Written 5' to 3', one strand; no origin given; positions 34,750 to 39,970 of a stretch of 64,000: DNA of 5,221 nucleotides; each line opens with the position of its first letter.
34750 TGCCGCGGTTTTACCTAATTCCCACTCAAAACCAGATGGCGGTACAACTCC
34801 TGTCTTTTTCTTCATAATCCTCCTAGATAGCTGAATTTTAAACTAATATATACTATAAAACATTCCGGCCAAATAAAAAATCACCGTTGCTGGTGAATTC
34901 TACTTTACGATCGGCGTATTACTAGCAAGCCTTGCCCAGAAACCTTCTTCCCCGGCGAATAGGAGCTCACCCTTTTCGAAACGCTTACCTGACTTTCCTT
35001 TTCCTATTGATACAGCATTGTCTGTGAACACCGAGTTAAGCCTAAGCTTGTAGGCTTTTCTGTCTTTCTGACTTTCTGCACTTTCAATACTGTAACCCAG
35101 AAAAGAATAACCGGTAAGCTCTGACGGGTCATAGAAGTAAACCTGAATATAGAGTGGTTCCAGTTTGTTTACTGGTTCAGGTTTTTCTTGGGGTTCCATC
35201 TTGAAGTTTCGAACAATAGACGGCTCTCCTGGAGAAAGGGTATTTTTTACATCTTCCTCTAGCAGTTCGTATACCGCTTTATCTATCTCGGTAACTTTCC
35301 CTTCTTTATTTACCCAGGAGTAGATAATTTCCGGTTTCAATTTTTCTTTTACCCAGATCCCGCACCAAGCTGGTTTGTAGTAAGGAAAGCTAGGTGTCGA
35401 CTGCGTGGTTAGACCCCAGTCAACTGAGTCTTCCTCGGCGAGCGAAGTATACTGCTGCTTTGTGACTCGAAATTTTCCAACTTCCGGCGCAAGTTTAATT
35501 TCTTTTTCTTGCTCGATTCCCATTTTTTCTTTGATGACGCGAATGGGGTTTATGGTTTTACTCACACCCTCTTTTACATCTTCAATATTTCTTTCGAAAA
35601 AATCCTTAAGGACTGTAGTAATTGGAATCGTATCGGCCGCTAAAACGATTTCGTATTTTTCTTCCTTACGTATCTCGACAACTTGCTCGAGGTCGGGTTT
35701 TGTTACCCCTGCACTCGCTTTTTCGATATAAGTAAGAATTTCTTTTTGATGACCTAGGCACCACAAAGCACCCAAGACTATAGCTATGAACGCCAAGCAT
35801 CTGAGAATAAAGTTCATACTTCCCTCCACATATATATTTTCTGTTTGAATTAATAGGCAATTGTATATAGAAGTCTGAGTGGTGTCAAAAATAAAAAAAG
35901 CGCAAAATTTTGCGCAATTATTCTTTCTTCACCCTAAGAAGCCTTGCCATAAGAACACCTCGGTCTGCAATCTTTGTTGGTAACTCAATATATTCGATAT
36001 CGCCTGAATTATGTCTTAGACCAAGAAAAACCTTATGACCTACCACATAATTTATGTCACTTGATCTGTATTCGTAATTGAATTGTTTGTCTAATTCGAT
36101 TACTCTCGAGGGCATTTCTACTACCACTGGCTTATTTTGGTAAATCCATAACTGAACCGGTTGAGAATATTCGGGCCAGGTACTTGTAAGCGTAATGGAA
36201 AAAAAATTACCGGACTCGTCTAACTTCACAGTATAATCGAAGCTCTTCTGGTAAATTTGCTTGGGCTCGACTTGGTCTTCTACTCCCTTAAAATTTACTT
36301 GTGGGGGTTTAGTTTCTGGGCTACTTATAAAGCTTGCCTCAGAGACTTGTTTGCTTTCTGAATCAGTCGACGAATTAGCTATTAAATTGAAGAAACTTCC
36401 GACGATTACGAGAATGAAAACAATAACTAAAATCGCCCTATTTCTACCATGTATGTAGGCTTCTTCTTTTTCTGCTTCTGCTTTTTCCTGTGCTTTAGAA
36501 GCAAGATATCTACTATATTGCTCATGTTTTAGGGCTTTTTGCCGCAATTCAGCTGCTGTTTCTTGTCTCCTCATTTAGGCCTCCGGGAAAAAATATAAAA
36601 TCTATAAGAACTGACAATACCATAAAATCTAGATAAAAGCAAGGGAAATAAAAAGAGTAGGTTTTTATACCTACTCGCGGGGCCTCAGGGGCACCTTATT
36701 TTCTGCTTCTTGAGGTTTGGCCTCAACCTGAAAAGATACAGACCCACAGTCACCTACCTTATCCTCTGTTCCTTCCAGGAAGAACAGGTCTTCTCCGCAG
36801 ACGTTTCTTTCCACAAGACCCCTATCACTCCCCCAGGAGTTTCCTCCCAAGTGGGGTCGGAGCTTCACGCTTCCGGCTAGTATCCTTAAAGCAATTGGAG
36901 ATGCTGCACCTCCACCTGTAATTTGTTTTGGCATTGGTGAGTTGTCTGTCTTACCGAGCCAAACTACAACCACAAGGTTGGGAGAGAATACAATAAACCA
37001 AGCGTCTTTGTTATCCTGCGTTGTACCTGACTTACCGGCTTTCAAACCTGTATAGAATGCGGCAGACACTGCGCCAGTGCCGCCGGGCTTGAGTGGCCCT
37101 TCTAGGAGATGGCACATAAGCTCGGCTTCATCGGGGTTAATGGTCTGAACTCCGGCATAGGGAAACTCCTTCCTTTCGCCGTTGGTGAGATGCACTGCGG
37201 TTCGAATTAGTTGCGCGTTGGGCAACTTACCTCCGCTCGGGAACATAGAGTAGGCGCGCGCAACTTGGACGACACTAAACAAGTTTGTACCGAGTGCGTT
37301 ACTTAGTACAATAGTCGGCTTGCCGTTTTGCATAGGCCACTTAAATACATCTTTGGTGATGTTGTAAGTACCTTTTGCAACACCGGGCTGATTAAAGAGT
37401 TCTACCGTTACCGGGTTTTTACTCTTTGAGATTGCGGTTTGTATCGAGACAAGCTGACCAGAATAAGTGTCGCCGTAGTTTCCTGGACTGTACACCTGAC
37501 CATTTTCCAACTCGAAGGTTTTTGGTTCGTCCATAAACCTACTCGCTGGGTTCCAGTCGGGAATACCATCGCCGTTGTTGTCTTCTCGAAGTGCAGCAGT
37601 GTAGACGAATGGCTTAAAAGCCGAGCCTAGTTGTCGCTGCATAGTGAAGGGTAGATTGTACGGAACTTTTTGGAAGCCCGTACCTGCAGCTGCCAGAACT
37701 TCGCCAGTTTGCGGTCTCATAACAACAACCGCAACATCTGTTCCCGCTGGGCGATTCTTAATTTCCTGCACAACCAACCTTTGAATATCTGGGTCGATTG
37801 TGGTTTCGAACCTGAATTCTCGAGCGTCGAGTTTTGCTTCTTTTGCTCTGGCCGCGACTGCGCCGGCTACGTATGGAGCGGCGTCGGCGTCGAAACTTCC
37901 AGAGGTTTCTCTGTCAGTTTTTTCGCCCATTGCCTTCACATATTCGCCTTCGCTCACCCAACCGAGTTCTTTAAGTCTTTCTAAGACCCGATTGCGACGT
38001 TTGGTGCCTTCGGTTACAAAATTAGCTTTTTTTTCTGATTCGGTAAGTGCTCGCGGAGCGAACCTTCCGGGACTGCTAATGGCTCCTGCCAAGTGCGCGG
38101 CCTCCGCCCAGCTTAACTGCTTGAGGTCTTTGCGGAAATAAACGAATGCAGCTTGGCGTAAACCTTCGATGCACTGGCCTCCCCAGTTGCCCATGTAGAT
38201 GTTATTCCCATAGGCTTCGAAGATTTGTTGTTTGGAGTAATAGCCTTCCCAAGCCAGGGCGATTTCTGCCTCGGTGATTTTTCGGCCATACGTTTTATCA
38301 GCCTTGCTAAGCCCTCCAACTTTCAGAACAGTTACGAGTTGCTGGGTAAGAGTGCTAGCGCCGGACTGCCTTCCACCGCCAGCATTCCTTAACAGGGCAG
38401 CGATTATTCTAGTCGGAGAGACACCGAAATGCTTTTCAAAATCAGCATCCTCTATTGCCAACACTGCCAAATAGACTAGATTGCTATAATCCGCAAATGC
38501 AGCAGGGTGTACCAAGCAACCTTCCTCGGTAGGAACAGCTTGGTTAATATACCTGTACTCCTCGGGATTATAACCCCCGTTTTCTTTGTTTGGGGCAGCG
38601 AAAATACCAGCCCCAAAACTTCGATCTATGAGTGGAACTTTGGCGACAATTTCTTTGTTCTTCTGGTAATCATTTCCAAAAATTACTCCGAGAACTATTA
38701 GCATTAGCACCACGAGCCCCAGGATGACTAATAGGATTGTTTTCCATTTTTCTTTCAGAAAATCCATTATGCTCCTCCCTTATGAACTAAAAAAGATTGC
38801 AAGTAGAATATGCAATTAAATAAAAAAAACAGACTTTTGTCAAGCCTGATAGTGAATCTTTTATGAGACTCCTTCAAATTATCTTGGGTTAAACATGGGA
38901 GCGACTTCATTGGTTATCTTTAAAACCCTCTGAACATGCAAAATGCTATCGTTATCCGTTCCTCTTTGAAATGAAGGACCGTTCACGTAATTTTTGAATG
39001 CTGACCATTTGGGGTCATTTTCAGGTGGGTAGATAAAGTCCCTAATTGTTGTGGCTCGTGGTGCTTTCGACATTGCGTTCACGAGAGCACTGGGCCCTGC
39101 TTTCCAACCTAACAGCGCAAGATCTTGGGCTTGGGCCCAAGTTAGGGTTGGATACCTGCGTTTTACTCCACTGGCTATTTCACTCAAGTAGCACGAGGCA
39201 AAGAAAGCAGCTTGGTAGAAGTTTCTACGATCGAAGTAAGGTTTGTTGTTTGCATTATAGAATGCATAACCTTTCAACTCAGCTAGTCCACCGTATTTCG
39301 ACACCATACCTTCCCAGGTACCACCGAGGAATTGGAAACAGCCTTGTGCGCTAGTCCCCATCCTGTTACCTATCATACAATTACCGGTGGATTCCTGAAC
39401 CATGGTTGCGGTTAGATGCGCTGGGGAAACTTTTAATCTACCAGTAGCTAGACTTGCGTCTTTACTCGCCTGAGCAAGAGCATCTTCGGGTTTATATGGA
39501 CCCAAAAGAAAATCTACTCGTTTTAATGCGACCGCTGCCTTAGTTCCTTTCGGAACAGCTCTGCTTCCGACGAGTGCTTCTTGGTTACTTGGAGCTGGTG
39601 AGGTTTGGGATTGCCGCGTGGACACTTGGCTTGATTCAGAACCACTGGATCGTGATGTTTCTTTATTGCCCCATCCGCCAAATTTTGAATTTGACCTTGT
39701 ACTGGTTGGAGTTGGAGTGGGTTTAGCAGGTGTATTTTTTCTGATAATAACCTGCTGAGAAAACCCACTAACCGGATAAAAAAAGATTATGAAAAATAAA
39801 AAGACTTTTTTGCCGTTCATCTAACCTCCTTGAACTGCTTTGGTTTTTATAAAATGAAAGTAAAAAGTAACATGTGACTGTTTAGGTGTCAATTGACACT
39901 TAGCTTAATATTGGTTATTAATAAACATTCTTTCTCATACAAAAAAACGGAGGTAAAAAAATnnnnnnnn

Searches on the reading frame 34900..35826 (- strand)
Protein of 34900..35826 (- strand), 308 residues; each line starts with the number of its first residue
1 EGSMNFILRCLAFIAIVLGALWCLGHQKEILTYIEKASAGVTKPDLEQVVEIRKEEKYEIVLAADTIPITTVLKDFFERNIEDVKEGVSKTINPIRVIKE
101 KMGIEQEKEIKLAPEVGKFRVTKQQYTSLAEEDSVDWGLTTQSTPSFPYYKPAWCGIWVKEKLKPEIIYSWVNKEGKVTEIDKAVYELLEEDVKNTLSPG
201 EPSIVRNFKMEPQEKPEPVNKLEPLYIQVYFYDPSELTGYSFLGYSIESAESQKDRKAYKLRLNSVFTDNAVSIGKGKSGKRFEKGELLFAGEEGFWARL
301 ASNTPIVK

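Call 20: search_protein_families(library=pfam, proteins=[window:34900-35826:-], max_evalue=0.001)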
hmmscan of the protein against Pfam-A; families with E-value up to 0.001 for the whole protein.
window:34900-35826:- (308 aa): 0 families

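Call 50: search_protein_families(library=ncbifam, proteins=[window:34900-35826:-], max_evalue=1)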
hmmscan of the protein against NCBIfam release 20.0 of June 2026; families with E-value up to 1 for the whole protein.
window:34900-35826:- (308 aa): 0 families

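Call 51: search_protein_families(library=phrogs, proteins=[window:34900-35826:-], max_evalue=1)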
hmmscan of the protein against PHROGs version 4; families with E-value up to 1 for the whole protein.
window:34900-35826:- (308 aa): 1 family
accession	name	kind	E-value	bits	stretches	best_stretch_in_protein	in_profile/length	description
phrog_13906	-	unknown function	0.17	13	0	117-130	23-36/50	-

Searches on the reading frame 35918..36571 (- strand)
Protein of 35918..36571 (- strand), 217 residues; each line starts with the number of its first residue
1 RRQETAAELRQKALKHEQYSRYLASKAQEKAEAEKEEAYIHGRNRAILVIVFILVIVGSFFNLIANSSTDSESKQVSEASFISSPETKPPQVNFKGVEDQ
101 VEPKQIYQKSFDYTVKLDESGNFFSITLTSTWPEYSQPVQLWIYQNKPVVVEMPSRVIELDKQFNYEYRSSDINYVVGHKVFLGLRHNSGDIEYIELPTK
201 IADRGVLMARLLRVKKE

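Call 50: search_protein_families(library=ncbifam, proteins=[window:35918-36571:-], max_evalue=1)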
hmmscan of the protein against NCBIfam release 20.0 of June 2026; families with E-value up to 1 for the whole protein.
window:35918-36571:- (217 aa): 4 families
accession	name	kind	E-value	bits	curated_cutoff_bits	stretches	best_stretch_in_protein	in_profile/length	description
NF042931.1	SAG1386_EF1546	equivalog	0.0037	17.4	80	1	29-80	15-66/158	SAG1386/EF1546 family surface-associated protein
NF040679.1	halocin_of_epi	equivalog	0.019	14.5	200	1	47-111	3-64/243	halocin C8 precursor-like protein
NF045974.1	conju_CD1108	subfamily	0.048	13.4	100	1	4-86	13-96/190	CD1108 family mobile element protein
NF038218.1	IcmG_DotF_IVB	equivalog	0.056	13.1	200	1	23-105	28-111/266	type IVB secretion system protein IcmG/DotF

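Call 51: search_protein_families(library=phrogs, proteins=[window:35918-36571:-], max_evalue=1)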
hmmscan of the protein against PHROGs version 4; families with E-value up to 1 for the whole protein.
window:35918-36571:- (217 aa): 3 families
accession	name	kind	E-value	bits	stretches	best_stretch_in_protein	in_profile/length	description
phrog_10008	-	unknown function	0.015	15.5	1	43-84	17-58/332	-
phrog_37441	-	unknown function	0.049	14.5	1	108-129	7-28/52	-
phrog_33548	-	unknown function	0.075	12.2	1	97-172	367-438/721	-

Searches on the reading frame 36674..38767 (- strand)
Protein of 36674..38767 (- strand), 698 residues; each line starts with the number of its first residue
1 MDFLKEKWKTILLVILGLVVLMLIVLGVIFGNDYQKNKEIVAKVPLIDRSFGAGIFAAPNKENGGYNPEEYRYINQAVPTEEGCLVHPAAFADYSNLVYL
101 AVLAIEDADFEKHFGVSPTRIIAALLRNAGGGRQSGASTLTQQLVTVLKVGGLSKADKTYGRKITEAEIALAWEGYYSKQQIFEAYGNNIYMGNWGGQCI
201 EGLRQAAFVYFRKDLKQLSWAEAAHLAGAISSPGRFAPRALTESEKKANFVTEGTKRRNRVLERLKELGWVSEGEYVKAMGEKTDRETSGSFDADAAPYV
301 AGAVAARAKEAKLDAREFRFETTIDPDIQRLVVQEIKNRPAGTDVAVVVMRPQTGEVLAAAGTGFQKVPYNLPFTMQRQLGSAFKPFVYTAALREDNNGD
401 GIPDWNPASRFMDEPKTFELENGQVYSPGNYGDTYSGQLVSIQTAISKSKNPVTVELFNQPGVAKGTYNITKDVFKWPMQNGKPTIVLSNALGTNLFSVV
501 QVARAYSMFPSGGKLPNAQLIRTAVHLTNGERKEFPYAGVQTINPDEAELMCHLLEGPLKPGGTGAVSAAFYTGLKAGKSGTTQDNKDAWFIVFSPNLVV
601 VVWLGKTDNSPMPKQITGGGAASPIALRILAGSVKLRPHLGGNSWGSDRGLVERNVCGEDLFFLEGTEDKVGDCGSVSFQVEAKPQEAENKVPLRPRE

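Call 6: search_protein_families(library=pfam, proteins=[window:36674-38767:-], max_evalue=0.1)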
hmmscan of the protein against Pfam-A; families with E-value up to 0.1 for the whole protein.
window:36674-38767:- (698 aa): 3 families
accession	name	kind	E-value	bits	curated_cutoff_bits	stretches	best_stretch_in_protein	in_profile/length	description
PF00912.28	Transgly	-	5.5e-41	140.4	27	1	90-265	18-177/178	Transglycosylase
PF00905.27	Transpeptidase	-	1.7e-14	54.2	22.1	1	346-630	2-298/299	Penicillin binding protein transpeptidase domain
PF06800.18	Sugar_transport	-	0.069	13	26.3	0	6-40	105-139/280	Sugar transport protein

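Call 53: find_related_loci(query=window:36674-38767:-, collection=metagenome_contigs, flank=10000)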
Query window:36674-38767:- (698 aa) in metagenome_contigs; peptide patterns used: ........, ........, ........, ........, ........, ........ (x = any residue, [..] = any of these).
77 stretches matched a pattern; 50 encode a relative of the query (tblastn E <= 1e-3); 50 distinct loci.
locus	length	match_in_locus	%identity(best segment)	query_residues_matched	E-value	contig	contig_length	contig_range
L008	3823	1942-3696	33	93-668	2e-81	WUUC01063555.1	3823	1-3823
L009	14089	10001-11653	34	91-643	1e-70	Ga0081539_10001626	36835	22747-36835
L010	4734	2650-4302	34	91-643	5e-70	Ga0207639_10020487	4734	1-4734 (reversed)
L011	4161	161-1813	34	91-643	3e-69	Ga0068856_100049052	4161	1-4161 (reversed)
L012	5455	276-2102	33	91-693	3e-69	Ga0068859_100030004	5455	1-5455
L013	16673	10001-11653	33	91-643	3e-68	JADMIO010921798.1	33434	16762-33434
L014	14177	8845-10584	33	91-671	4e-68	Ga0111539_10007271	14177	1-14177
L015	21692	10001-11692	33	90-656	9e-68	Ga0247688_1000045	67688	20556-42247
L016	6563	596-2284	33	91-656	1e-67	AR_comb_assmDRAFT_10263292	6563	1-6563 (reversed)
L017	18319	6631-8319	33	91-656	4e-67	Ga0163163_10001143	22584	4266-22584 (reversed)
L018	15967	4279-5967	33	91-656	4e-67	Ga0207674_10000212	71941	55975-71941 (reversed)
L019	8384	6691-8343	33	91-643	4e-66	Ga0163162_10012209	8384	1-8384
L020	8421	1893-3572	33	91-653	9e-66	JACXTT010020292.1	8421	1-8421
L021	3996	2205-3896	32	90-656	8e-66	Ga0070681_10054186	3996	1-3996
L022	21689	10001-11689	32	91-656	4e-64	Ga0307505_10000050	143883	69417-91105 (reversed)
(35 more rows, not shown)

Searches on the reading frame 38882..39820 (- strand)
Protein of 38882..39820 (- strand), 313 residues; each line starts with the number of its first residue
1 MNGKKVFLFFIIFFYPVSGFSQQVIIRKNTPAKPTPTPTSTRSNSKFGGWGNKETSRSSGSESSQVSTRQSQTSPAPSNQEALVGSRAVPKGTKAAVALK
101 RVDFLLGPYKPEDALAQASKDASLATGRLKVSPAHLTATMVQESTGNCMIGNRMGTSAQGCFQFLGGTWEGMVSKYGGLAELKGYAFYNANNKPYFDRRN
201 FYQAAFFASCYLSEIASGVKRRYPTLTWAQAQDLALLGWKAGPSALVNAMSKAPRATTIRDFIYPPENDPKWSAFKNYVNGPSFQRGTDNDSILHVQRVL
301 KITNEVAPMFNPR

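Call 6: search_protein_families(library=pfam, proteins=[window:38882-39820:-], max_evalue=0.1)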
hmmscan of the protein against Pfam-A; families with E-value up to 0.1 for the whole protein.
window:38882-39820:- (313 aa): 0 families

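Call 28: search_solved_structures(query=window:38882-39820:-, max_evalue=1)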
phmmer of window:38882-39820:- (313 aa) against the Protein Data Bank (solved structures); distinct sequences matched with E-value up to 1: 4.
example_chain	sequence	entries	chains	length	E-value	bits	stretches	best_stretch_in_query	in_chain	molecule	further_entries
9xps_S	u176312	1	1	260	0.23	13.8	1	155-177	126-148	Endolysin gp144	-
3bkh_A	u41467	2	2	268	0.24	13.7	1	155-177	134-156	lytic transglycosylase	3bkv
4m1z_A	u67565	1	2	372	0.32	13.3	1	154-231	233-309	Membrane-anchored mycosin mycp1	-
4kb5_A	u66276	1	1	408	0.37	13.1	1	154-231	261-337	Membrane-anchored mycosin mycp1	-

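Call 43: find_homologous_proteins(query=window:38882-39820:-, max_evalue=0.001)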
Query window:38882-39820:- (313 aa): 2 proteins with E <= 0.001 among 916 candidates.
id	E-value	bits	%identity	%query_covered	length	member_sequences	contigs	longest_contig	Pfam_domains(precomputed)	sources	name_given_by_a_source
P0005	8.1e-209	710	100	100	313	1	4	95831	-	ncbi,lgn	-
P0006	2.5e-186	636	89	100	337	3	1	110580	-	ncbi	-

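Call 47: find_encoding_contigs(protein=P0005, flank=1000, max_places=6)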
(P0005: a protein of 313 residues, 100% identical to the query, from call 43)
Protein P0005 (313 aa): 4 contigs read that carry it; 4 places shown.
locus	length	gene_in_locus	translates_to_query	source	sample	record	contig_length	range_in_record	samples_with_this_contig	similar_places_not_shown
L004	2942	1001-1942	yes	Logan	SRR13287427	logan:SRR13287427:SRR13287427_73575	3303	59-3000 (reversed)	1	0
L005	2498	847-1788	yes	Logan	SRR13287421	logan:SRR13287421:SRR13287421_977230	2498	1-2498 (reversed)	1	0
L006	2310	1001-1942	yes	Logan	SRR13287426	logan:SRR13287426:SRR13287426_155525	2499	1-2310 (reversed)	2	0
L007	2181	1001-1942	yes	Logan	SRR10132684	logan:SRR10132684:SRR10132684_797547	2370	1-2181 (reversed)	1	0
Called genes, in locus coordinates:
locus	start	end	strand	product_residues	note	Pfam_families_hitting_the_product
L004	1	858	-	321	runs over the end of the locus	-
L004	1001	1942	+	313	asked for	-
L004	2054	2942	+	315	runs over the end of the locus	?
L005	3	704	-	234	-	?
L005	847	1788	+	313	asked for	-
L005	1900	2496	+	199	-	?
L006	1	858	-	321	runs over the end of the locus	-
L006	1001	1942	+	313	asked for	-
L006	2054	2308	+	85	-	?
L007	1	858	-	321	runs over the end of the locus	-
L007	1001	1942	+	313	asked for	-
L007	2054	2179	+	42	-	?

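Call 50: search_protein_families(library=ncbifam, proteins=[window:38882-39820:-], max_evalue=1)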
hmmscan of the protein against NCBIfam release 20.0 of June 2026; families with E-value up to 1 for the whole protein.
window:38882-39820:- (313 aa): 0 families

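Call 51: search_protein_families(library=phrogs, proteins=[window:38882-39820:-], max_evalue=1)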
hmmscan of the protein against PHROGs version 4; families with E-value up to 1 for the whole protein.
window:38882-39820:- (313 aa): 2 families
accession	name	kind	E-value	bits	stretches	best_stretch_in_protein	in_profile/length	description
phrog_4067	-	other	1.2e-10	41.4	1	126-259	678-797/980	transglycosylase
phrog_3201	-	tail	0.0047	15.5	1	36-177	1971-2079/2408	tail fiber protein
